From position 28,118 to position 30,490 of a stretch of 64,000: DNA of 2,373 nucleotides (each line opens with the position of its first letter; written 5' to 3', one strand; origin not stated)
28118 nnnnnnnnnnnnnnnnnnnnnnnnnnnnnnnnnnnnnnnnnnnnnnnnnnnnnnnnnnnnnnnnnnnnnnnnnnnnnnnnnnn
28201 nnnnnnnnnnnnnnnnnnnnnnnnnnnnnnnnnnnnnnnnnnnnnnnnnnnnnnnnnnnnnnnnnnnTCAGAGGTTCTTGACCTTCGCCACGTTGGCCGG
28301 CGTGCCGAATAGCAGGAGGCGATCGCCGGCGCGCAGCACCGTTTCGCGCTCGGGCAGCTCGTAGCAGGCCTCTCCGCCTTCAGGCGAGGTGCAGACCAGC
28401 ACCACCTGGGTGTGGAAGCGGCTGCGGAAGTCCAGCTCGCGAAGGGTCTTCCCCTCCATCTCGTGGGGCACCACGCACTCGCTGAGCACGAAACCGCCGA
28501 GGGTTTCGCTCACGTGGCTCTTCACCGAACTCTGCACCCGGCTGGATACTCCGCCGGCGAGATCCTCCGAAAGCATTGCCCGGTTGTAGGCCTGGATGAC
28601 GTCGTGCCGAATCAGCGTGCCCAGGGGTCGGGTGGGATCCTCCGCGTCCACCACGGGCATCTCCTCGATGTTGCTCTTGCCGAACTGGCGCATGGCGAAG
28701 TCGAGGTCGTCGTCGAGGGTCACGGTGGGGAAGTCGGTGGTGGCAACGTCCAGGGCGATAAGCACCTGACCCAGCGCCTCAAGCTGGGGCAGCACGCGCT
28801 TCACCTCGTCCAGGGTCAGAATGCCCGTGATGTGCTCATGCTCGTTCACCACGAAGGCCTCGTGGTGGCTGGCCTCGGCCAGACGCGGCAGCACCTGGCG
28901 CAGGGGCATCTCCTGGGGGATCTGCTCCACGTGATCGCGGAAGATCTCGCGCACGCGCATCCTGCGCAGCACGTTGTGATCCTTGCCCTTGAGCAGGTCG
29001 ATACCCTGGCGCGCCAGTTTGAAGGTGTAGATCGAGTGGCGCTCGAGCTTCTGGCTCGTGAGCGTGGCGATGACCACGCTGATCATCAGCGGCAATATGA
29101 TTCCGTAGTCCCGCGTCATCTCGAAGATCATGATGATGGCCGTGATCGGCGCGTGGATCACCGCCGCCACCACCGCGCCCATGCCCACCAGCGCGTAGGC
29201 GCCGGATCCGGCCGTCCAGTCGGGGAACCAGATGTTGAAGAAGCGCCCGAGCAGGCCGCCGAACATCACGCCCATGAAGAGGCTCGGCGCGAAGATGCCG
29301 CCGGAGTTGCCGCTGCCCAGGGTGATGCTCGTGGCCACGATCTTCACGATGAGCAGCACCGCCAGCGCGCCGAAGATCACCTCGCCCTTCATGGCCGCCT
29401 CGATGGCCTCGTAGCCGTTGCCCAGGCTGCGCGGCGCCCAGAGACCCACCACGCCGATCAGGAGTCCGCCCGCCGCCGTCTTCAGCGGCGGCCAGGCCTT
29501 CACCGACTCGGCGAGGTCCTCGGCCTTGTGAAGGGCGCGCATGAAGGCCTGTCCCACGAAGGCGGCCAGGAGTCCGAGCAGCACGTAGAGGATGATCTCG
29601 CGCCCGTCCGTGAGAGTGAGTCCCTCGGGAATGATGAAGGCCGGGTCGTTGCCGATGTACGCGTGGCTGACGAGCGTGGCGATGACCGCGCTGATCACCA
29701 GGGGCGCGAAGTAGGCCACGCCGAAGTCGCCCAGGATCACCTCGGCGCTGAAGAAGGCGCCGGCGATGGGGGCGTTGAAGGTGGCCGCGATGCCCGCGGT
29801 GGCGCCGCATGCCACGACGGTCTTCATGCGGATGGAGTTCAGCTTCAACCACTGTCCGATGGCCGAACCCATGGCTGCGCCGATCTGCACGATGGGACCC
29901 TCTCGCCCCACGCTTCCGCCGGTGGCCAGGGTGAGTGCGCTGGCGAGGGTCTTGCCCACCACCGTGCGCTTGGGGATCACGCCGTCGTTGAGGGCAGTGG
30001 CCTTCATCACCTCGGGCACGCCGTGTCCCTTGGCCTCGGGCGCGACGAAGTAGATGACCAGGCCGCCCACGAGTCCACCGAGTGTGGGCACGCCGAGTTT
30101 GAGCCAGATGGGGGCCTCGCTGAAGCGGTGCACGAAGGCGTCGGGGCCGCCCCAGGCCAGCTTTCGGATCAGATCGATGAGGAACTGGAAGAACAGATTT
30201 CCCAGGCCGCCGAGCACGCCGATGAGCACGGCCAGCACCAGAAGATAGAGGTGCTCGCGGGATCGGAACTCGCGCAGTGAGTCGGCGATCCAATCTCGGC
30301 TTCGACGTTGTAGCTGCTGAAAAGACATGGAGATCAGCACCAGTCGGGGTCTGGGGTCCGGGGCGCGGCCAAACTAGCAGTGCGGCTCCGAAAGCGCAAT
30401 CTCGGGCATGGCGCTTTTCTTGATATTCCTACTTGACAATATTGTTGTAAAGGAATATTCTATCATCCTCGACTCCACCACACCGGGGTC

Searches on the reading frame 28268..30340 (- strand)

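Call 33: search_protein_families(library=pfam, max_evalue=0.00001, proteins=[window:28268-30340:-])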
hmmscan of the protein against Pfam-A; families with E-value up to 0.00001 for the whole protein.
window:28268-30340:- (690 aa): 3 families
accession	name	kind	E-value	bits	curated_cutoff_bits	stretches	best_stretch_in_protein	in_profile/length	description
PF00654.25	Voltage_CLC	-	5.1e-104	348.6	24.8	1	88-429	1-345/346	Voltage gated chloride channel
PF00571.33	CBS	-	2.7e-14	53.7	24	1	531-585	3-55/57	CBS domain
PF02080.26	TrkA_C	-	6.8e-10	39.2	27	1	627-690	11-69/71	TrkA-C domain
